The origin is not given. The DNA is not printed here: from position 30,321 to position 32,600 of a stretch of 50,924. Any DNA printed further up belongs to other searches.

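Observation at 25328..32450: Seven-gene operon matching the sulfo-transaldolase (sulfo-TAL) sulfoquinovose pathway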

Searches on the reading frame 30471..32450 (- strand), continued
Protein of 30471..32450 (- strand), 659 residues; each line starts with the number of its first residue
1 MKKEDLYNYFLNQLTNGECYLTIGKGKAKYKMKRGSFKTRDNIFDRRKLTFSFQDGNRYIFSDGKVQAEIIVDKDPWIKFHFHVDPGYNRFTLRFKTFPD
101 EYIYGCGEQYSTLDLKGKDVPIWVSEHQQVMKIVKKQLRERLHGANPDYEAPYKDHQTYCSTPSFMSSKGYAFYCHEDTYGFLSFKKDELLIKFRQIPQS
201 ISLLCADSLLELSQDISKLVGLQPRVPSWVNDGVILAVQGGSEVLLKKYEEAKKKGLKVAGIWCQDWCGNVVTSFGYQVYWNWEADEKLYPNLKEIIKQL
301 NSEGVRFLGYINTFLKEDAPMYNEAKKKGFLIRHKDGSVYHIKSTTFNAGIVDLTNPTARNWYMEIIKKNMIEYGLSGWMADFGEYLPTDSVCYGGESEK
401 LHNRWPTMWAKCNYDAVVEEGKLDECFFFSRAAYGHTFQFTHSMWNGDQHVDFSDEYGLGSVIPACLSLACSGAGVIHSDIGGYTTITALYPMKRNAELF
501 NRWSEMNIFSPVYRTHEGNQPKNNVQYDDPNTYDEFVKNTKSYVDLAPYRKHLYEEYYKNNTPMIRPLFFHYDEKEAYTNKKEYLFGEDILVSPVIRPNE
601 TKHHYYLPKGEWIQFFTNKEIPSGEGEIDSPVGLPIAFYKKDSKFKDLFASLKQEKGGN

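Call 54: list_cluster_members(proteins=[P0121, P0122, P0124, P0125, P0128, P0130, P0132, P0129, P0131, P0139])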
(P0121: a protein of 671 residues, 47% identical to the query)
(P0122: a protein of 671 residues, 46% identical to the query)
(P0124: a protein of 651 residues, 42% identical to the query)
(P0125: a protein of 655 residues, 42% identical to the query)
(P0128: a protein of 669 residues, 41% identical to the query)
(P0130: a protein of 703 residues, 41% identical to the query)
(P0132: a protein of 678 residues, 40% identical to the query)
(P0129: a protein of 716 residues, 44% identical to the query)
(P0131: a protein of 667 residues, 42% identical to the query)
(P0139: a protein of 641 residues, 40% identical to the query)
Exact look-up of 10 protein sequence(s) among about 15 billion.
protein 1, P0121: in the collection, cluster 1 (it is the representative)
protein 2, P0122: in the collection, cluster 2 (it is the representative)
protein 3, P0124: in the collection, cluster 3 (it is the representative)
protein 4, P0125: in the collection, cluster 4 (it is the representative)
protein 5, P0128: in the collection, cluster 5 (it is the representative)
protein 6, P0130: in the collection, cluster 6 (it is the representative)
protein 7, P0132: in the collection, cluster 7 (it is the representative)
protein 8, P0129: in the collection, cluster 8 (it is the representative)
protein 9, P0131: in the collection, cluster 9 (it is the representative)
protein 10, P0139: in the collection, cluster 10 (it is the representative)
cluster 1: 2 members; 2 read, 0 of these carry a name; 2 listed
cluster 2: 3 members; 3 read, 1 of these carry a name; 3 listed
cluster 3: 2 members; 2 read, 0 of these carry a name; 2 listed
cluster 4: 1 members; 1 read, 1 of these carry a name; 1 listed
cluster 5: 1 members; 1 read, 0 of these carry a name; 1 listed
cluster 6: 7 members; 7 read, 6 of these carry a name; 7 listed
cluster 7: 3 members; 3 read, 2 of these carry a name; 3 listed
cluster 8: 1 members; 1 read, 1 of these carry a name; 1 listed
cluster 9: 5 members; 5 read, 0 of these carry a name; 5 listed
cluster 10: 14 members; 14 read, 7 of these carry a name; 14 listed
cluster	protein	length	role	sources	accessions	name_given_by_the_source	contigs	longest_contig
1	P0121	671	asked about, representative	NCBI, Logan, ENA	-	-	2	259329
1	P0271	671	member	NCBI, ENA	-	-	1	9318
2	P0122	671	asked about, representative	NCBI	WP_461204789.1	alpha-glucosidase [Clostridium sp. DL1XJH146]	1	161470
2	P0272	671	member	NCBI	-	-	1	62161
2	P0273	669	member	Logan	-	-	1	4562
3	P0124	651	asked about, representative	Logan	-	-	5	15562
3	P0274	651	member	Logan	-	-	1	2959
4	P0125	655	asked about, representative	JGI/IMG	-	alpha-glucosidase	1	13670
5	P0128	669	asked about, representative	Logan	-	-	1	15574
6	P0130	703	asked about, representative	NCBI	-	-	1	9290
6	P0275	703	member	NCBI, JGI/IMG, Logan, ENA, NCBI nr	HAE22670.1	MAG TPA: alpha-glucosidase [Spirochaetaceae bacterium] | alpha-glucosidase | alpha-glucosidase [Spirochaetaceae bacterium]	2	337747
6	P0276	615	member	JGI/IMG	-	sulfoquinovosidase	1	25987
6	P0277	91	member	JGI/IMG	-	alpha-glucosidase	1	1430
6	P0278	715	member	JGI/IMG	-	sulfoquinovosidase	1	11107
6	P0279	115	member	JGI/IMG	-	alpha-glucosidase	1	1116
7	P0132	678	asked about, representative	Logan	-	-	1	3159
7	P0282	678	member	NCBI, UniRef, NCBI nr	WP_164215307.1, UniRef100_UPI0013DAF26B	alpha-glucosidase [Virgibacillus sp. YIM 98842] | alpha-glucosidase n=1 Tax=Virgibacillus sp. YIM 98842 TaxID=2663533 RepID=UPI0013DAF26B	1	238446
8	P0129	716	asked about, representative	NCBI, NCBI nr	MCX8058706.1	MAG: alpha-glucosidase [Spirochaetes bacterium] | alpha-glucosidase [Spirochaetota bacterium]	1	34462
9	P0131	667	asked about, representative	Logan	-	-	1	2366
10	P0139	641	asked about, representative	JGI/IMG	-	alpha-glucosidase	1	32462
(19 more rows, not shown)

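Call 56: find_encoding_contigs(protein=P0119, flank=10000, max_places=1)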
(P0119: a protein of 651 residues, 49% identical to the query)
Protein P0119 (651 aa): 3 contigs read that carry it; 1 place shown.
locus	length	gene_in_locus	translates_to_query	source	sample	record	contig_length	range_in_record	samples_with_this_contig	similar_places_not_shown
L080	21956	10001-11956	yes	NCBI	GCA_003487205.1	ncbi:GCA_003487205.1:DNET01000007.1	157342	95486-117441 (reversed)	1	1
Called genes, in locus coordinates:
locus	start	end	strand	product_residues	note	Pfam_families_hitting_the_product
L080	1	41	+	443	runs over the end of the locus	PF02952:Fucose_iso_C (weak)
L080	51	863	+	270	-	PF00456:Transketolase_N, PF00676:E1_dh (weak), PF13292:DXP_synthase_N (weak)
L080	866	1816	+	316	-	PF02779:Transket_pyr, PF02780:Transketolase_C, PF22613:Transketolase_C_1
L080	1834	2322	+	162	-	PF02502:LacAB_rpiB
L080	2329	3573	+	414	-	PF03600:CitMHS, PF07158:MatC_N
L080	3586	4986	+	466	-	PF00171:Aldedh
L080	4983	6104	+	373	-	PF02222:ATP-grasp, PF02786:CPSase_L_D2 (weak), PF08442:ATP-grasp_2, PF13549:ATP-grasp_5 (weak), PF24948:Citrate_synth_N, PF00549:Ligase_CoA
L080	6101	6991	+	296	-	PF02629:CoA_binding, PF13607:Succ_CoA_lig, PF00549:Ligase_CoA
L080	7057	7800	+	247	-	PF00392:GntR, PF07702:UTRA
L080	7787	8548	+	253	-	PF07702:UTRA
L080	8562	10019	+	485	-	PF07690:MFS_1, PF13347:MFS_2, PF07690:MFS_1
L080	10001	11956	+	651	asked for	PF13802:Gal_mutarotas_2 (faint), PF01055:Glyco_hydro_31_2nd, PF21365:Glyco_hydro_31_3rd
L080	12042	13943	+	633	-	PF05649:Peptidase_M13_N, PF01431:Peptidase_M13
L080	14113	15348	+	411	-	PF05977:MFS_3, PF07690:MFS_1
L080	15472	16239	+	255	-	PF00376:MerR, PF13411:MerR_1, PF07739:TipAS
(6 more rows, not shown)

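Call 57: find_encoding_contigs(protein=P0104, flank=10000, max_places=1)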
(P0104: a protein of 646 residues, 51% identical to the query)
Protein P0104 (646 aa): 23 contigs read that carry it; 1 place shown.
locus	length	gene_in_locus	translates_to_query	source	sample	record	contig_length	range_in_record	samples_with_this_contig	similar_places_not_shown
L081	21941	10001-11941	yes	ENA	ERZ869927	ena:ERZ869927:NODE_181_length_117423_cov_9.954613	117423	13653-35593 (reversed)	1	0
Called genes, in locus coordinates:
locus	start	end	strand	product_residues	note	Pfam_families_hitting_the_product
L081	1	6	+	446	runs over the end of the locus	PF02952:Fucose_iso_C (weak)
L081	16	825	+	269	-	PF00456:Transketolase_N, PF09364:XFP_N (weak), PF00676:E1_dh, PF13292:DXP_synthase_N (weak)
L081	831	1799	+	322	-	PF02779:Transket_pyr, PF02780:Transketolase_C, PF22613:Transketolase_C_1 (weak)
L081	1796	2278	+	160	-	PF02502:LacAB_rpiB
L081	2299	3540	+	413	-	PF03600:CitMHS, PF07158:MatC_N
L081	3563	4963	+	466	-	PF00171:Aldedh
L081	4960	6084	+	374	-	PF02222:ATP-grasp, PF02786:CPSase_L_D2 (faint), PF08442:ATP-grasp_2, PF13549:ATP-grasp_5, PF24948:Citrate_synth_N, PF00549:Ligase_CoA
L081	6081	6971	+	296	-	PF02629:CoA_binding, PF13380:CoA_binding_2 (weak), PF13607:Succ_CoA_lig (weak), PF00549:Ligase_CoA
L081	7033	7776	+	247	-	PF00392:GntR, PF07702:UTRA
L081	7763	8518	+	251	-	PF07702:UTRA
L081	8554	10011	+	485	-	PF07690:MFS_1, PF13347:MFS_2, PF07690:MFS_1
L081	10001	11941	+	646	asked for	PF13802:Gal_mutarotas_2 (weak), PF01055:Glyco_hydro_31_2nd, PF21365:Glyco_hydro_31_3rd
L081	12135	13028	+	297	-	-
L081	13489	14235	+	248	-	PF14622:Ribonucleas_3_3, PF00636:Ribonuclease_3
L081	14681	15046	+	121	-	PF01022:HTH_5, PF12840:HTH_20 (weak)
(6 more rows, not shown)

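Call 58: find_encoding_contigs(protein=P0095, flank=10000, max_places=1)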
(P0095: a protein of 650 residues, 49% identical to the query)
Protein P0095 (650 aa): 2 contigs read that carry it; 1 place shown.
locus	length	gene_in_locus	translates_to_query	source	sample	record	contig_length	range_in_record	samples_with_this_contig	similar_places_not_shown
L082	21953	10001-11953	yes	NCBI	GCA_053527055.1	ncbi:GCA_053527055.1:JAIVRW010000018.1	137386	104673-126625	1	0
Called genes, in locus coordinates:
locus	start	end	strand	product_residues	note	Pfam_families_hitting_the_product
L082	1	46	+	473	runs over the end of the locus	PF06081:ArAE_1 (weak), PF13515:FUSC_2 (weak), PF05116:S6PP (faint), PF08282:Hydrolase_3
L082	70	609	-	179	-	-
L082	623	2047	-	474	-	PF01590:GAF (weak), PF13185:GAF_2 (weak), PF13492:GAF_3 (weak), PF00990:GGDEF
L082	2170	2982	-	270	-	PF01048:PNP_UDP_1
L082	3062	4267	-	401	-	PF00108:Thiolase_N, PF02803:Thiolase_C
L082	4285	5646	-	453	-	PF02667:SCFA_trans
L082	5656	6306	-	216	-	PF01144:CoA_trans, PF13336:AcetylCoA_hyd_C (weak)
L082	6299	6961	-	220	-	PF01144:CoA_trans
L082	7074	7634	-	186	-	PF00440:TetR_N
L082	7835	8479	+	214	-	PF19700:DUF6198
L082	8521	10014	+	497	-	PF13347:MFS_2, PF07690:MFS_1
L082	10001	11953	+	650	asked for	PF13802:Gal_mutarotas_2 (faint), PF01055:Glyco_hydro_31_2nd, PF21365:Glyco_hydro_31_3rd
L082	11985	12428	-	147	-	PF00011:HSP20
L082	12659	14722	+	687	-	PF09479:Flg_new, PF18998:Flg_new_2 (faint), PF09479:Flg_new, PF13306:LRR_5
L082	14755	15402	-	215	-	PF01144:CoA_trans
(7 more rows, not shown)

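Call 65: find_encoding_contigs(protein=P0175, flank=8000, max_places=2)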
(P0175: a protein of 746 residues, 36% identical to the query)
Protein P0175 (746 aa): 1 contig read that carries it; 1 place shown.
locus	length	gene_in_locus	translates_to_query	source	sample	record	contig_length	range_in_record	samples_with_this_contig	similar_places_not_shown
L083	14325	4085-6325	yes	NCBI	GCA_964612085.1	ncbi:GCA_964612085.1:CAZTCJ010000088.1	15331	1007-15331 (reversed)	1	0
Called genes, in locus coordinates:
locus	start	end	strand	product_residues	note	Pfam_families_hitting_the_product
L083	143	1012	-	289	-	-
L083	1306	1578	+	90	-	-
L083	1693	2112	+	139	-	PF01124:MAPEG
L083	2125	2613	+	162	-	PF12893:Lumazine_bd_2 (faint)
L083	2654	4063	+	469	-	PF00144:Beta-lactamase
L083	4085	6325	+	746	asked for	PF01055:Glyco_hydro_31_2nd, PF21365:Glyco_hydro_31_3rd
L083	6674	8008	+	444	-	-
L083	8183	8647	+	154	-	PF00353:HemolysinCabind (weak)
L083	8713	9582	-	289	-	PF06629:MipA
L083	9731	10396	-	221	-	PF01209:Ubie_methyltran (weak), PF05175:MTS (weak), PF13489:Methyltransf_23, PF02390:Methyltransf_4 (faint), PF13847:Methyltransf_31, PF08241:Methyltransf_11, PF08242:Methyltransf_12, PF13649:Methyltransf_25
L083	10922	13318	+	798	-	PF00350:Dynamin_N, PF01926:MMR_HSR1 (faint)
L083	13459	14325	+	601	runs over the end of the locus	PF05090:HTTM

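Call 66: find_encoding_contigs(protein=P0139, flank=8000, max_places=2)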
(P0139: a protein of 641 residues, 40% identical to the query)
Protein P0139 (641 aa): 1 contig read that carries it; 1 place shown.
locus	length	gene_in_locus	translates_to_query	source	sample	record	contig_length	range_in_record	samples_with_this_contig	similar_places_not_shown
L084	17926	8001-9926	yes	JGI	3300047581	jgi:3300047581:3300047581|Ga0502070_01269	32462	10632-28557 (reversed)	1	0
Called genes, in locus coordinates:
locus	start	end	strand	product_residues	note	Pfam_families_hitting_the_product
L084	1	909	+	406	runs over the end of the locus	PF09861:Lar_N, PF21113:LarA_C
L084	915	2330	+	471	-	PF00171:Aldedh, PF05893:LuxC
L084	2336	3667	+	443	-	PF02952:Fucose_iso_C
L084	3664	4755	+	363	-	PF00557:Peptidase_M24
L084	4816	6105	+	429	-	PF01547:SBP_bac_1, PF13416:SBP_bac_8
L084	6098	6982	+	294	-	PF00528:BPD_transp_1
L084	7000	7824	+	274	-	PF00528:BPD_transp_1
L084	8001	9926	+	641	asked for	PF01055:Glyco_hydro_31_2nd, PF21365:Glyco_hydro_31_3rd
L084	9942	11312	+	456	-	PF03403:PAF-AH_p_II, PF12740:PETase, PF00561:Abhydrolase_1 (faint), PF12146:Hydrolase_4 (faint)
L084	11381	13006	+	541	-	PF00890:FAD_binding_2 (weak), PF01266:DAO, PF01593:Amino_oxidase, PF13450:NAD_binding_8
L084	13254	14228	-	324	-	PF00877:NLPC_P60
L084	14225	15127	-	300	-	PF01869:BcrAD_BadFG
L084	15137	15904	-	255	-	PF00392:GntR, PF13545:HTH_Crp_2 (weak), PF07702:UTRA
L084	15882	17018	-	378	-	PF03702:AnmK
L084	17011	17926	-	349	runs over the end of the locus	PF00144:Beta-lactamase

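Call 69: find_encoding_contigs(protein=P0282, flank=10000, max_places=1)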
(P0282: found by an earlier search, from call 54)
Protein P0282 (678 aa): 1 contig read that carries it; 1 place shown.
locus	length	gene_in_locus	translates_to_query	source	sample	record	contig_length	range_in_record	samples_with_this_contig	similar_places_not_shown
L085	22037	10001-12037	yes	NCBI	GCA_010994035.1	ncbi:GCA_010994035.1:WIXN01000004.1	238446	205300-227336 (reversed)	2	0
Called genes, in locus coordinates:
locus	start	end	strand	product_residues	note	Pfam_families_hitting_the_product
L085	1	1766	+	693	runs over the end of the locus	PF00580:UvrD-helicase, PF13086:AAA_11 (weak), PF13245:AAA_19, PF01443:Viral_helicase1 (faint)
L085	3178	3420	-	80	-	-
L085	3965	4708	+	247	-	PF00106:adh_short, PF08659:KR, PF01370:Epimerase (faint), PF13561:adh_short_C2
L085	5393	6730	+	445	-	PF02952:Fucose_iso_C (weak)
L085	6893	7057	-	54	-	-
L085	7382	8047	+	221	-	PF16161:DUF4867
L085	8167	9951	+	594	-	PF00474:SSF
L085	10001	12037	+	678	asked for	PF01055:Glyco_hydro_31_2nd, PF21365:Glyco_hydro_31_3rd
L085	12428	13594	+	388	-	PF00365:PFK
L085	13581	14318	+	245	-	PF00392:GntR, PF08220:HTH_DeoR (weak), PF08279:HTH_11 (weak), PF07702:UTRA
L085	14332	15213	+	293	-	PF01116:F_bP_aldolase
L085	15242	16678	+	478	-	PF00171:Aldedh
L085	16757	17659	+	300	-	PF03547:Mem_trans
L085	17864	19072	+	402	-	PF00291:PALP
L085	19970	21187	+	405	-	PF04389:Peptidase_M28, PF01546:Peptidase_M20 (weak), PF05343:Peptidase_M42 (weak), PF22888:FIMAH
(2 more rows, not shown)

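Call 70: find_encoding_contigs(protein=P0128, flank=10000, max_places=1)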
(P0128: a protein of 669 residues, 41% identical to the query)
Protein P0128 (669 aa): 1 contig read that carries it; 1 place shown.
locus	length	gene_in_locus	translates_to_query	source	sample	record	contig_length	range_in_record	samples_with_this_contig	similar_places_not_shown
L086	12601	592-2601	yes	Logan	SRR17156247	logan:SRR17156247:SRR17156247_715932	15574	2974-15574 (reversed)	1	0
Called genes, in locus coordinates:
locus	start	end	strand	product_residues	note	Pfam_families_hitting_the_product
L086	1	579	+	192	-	?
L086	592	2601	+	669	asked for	PF01055:Glyco_hydro_31_2nd, PF21365:Glyco_hydro_31_3rd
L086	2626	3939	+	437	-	PF00817:IMS, PF11799:IMS_C (weak)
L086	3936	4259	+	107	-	-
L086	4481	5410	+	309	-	-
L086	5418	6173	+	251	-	PF01520:Amidase_3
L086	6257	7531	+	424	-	PF02403:Seryl_tRNA_N, PF00587:tRNA-synt_2b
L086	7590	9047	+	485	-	PF17767:NAPRTase_N, PF04095:NAPRTase (weak), PF17956:NAPRTase_C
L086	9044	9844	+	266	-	PF02673:BacA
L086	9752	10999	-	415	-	PF00817:IMS, PF21999:IMS_HHH_1 (weak), PF11799:IMS_C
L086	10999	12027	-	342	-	PF01820:Dala_Dala_lig_N, PF02786:CPSase_L_D2, PF02222:ATP-grasp (faint), PF07478:Dala_Dala_lig_C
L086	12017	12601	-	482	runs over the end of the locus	PF08245:Mur_ligase_M, PF02875:Mur_ligase_C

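Call 82: find_homologous_proteins(query=L070:9968-11929:+, max_evalue=1e-80)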
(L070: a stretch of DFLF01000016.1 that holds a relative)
Query L070:9968-11929:+ (653 aa): 4007 proteins with E <= 1e-80 among 8000 candidates; the best 120 are listed.
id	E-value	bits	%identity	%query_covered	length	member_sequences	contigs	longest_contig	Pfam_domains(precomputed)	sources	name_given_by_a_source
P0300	0.0e+0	1543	100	100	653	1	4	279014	PF21365.4,PF01055.33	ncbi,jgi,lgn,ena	-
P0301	0.0e+0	1541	100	100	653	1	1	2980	PF21365.4,PF01055.33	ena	-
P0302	0.0e+0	1538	100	100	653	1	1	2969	PF21365.4,PF01055.33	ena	-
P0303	0.0e+0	1536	99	100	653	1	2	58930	PF21365.4,PF01055.33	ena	-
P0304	0.0e+0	1530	99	100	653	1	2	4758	PF21365.4,PF13802.13,PF01055.33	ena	-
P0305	0.0e+0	1529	99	100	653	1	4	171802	PF21365.4,PF13802.13,PF01055.33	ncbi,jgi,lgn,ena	-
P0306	0.0e+0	1522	98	100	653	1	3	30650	PF21365.4,PF13802.13,PF01055.33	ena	-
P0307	0.0e+0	1521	98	100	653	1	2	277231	PF21365.4,PF01055.33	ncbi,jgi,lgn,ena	-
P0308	0.0e+0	1502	97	100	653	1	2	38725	PF21365.4,PF01055.33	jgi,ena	-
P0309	0.0e+0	1499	97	100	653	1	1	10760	PF21365.4,PF01055.33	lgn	-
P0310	0.0e+0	1499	97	100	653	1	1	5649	PF21365.4,PF13802.13,PF01055.33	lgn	-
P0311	0.0e+0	1497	96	100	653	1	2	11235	PF21365.4,PF01055.33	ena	-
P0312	0.0e+0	1497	97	100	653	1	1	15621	PF21365.4,PF01055.33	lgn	-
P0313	0.0e+0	1496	96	100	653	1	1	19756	PF21365.4,PF01055.33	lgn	-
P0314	0.0e+0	1495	96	100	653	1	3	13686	PF21365.4,PF01055.33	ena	-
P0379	8.5e-286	968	63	99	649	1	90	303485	PF21365.4,PF13802.13,PF01055.33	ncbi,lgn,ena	-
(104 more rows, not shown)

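Call 84: find_encoding_contigs(protein=P0379, flank=10000, max_places=1)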
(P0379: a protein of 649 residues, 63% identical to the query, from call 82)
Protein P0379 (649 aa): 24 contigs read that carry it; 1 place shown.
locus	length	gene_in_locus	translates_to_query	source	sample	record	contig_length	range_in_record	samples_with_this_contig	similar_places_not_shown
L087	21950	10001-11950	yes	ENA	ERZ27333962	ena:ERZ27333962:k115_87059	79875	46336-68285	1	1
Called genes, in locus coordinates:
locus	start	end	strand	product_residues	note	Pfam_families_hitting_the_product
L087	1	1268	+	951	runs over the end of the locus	PF00037:Fer4 (weak), PF14691:Fer4_20, PF01266:DAO, PF01946:Thi4 (weak), PF03486:HI0933_like (weak), PF07992:Pyr_redox_2, PF13450:NAD_binding_8, PF00037:Fer4 (weak), +5 more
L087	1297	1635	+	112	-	-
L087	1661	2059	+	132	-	-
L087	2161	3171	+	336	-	PF20434:BD-FAE, PF07859:Abhydrolase_3, PF00326:Peptidase_S9 (weak)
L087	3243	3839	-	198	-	PF13189:Cytidylate_kin2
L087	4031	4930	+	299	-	PF04607:RelA_SpoT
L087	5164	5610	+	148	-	PF00011:HSP20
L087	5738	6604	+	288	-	PF00892:EamA, PF03151:TPT (faint), PF00892:EamA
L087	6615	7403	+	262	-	PF00491:Arginase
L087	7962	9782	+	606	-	PF13522:GATase_6, PF13537:GATase_7, PF01380:SIS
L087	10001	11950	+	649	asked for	PF13802:Gal_mutarotas_2 (weak), PF01055:Glyco_hydro_31_2nd, PF21365:Glyco_hydro_31_3rd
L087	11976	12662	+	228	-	PF00923:TAL_FSA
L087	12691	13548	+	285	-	PF03446:NAD_binding_2, PF03807:F420_oxidored, PF14833:NAD_binding_11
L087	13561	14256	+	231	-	PF16161:DUF4867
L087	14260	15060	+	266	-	PF01925:TauE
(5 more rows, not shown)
